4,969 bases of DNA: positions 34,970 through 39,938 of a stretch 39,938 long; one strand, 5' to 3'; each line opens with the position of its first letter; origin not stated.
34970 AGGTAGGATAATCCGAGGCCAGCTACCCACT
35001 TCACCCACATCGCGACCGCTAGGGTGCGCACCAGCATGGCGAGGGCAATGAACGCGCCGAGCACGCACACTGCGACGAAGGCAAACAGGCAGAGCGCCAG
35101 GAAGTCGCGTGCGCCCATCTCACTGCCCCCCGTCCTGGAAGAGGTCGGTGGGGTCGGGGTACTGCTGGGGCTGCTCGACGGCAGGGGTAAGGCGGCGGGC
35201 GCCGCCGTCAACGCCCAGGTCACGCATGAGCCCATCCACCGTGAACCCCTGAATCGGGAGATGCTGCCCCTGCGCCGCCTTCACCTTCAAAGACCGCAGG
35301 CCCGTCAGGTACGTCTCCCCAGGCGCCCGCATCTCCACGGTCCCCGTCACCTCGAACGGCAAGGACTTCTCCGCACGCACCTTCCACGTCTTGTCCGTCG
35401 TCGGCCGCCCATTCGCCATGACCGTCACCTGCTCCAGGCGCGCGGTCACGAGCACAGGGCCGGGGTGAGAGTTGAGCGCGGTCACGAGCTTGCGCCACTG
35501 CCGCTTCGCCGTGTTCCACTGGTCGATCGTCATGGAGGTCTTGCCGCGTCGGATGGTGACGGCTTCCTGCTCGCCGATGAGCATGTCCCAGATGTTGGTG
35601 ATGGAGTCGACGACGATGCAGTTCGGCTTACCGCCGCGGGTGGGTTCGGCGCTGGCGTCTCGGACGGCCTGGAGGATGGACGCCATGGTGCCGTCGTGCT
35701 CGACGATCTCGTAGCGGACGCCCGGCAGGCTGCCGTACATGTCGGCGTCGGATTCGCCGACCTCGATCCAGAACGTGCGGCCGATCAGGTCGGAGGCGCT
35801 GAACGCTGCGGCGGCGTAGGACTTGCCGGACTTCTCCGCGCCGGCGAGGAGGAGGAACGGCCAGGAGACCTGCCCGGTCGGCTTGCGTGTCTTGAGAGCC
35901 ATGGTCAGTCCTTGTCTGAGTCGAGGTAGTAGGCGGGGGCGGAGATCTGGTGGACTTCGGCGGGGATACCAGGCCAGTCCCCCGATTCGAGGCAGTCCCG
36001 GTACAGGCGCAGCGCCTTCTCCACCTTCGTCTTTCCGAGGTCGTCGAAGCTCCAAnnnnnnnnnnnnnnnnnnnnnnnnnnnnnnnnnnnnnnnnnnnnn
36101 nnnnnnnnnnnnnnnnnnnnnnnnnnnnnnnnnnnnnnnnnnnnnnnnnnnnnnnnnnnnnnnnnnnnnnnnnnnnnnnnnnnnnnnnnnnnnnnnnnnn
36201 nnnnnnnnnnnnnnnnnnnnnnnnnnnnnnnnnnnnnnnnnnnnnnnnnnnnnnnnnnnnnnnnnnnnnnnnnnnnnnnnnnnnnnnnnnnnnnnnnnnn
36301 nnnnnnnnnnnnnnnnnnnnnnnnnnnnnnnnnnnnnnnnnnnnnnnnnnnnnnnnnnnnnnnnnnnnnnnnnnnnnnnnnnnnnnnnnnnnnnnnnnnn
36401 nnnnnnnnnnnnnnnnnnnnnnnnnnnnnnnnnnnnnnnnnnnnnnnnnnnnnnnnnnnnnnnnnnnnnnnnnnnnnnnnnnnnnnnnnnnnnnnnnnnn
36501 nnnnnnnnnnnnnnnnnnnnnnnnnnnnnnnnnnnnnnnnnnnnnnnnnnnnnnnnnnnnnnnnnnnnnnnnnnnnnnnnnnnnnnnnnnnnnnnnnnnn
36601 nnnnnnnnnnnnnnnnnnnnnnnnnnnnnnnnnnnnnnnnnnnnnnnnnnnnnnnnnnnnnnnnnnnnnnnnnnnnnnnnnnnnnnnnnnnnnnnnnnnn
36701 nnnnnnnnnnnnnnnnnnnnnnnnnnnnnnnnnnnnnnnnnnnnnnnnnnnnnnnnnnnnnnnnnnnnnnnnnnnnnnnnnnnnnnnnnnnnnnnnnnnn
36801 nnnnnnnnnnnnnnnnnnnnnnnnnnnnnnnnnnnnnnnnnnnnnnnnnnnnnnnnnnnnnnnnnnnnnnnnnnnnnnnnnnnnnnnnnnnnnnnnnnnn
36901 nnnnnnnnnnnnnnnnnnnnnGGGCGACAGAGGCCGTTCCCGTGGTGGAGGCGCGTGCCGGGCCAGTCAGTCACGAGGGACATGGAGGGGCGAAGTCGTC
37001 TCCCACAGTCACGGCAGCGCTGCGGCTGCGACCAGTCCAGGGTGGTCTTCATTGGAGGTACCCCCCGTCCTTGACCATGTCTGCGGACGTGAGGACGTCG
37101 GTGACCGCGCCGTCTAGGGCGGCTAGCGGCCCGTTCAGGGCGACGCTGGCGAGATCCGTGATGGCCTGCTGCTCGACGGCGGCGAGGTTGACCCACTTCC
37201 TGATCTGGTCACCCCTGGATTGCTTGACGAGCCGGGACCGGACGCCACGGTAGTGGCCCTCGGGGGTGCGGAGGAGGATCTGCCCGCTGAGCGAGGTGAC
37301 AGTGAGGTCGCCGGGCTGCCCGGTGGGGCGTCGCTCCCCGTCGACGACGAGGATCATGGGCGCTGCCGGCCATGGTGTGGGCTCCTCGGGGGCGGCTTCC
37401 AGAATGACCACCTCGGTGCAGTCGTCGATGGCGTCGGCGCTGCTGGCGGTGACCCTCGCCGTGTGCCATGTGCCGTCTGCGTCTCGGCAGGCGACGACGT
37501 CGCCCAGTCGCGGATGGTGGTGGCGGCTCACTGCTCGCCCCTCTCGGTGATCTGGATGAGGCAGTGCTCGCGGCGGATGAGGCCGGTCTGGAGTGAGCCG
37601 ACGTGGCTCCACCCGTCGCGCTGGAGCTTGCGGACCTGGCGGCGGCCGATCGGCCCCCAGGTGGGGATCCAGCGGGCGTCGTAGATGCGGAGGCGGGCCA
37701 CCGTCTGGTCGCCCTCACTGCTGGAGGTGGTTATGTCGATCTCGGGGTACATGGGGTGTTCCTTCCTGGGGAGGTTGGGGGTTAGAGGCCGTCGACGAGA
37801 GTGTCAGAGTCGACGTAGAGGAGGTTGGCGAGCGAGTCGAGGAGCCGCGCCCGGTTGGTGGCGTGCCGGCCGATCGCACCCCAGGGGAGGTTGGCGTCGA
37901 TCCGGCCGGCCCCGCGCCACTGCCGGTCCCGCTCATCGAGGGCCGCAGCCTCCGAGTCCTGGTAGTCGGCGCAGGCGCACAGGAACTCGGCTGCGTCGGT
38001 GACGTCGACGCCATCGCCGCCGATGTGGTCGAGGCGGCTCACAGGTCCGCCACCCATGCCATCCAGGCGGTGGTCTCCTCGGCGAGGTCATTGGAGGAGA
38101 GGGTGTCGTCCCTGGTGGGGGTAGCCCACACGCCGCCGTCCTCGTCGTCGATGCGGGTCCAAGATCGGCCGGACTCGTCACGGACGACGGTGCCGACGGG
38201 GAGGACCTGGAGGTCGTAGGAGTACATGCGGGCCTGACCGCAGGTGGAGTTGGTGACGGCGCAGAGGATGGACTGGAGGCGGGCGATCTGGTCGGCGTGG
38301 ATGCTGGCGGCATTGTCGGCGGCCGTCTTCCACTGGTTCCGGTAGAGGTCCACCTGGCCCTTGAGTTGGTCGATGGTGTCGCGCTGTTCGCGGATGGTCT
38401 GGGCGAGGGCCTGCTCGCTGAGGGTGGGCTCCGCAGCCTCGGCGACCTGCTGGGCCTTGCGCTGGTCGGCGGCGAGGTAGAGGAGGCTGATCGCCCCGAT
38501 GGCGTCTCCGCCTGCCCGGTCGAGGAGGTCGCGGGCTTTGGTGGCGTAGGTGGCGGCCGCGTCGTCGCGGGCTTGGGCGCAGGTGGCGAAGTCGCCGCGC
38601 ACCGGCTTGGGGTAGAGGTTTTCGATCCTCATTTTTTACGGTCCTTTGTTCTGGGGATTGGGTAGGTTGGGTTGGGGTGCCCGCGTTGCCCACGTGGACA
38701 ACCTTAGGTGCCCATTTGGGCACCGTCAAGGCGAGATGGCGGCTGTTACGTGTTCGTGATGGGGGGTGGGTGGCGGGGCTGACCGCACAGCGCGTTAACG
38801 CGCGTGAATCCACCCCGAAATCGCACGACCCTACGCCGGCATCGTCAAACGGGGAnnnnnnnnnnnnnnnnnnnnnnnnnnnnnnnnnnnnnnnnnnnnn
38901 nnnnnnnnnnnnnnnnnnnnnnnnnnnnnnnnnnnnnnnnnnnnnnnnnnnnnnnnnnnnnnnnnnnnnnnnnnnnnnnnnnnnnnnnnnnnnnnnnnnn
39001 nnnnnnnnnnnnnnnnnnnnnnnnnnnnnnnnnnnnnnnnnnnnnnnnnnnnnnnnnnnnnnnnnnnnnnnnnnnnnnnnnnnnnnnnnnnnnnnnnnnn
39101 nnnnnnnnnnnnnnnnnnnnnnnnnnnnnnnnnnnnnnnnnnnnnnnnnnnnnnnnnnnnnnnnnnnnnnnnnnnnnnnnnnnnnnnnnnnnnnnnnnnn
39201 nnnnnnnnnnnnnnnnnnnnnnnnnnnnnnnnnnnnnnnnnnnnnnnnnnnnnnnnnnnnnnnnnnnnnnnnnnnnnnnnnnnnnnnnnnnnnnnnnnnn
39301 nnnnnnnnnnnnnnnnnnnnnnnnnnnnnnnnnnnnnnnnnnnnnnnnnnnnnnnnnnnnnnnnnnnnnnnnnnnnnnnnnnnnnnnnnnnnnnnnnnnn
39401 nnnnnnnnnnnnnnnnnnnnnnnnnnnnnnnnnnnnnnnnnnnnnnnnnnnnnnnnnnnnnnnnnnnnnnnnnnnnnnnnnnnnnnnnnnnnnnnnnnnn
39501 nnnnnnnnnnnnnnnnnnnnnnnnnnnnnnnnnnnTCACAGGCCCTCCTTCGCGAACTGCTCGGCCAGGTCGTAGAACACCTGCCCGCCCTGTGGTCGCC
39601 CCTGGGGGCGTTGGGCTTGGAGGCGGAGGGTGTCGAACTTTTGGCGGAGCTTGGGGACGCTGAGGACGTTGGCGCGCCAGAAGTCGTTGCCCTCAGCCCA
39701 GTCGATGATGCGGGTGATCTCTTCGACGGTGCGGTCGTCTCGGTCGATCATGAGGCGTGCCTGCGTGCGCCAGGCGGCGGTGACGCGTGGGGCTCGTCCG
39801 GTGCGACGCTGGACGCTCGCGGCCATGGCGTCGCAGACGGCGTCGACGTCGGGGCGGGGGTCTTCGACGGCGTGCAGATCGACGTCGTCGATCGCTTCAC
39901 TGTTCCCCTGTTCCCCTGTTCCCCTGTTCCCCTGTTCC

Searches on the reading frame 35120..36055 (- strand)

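Call 22: search_protein_families(library=phrogs, proteins=[window:35120-36055:-], max_evalue=0.001)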
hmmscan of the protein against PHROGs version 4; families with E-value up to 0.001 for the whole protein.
window:35120-36055:- (311 aa): 2 families
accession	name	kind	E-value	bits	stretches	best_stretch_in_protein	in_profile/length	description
phrog_1366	-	unknown function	4.6e-46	158.7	1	52-249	1-201/307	-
phrog_124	-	DNA, RNA and nucleotide metabolism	4.8e-06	27.2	1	66-210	44-174/382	Sak4-like ssDNA annealing protein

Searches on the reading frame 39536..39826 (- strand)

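Call 22: search_protein_families(library=phrogs, proteins=[window:39536-39826:-], max_evalue=0.001)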
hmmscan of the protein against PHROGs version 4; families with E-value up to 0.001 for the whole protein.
window:39536-39826:- (96 aa): 8 families
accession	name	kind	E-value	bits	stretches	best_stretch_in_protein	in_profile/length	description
phrog_22834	-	unknown function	9.8e-24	85.2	1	2-75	167-240/310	-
phrog_2514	-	DNA, RNA and nucleotide metabolism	1.1e-18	68.5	1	17-79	188-250/270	DnaD-like helicase loader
phrog_391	-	DNA, RNA and nucleotide metabolism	1.7e-17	65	1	16-76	212-272/298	replication initiation O-like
phrog_2357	-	unknown function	2.4e-16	60.8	1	11-77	38-103/124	-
phrog_4880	-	DNA, RNA and nucleotide metabolism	1.2e-14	55.5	1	18-79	207-268/304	replisome organizer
phrog_277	-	DNA, RNA and nucleotide metabolism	1.2e-11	45.4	1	16-76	233-293/318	replication initiation O-like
phrog_2149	-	DNA, RNA and nucleotide metabolism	8.1e-09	36.7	1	9-90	201-283/289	replication initiation protein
phrog_9773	-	DNA, RNA and nucleotide metabolism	4.5e-07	30.8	1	16-70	222-276/288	replication initiation O-like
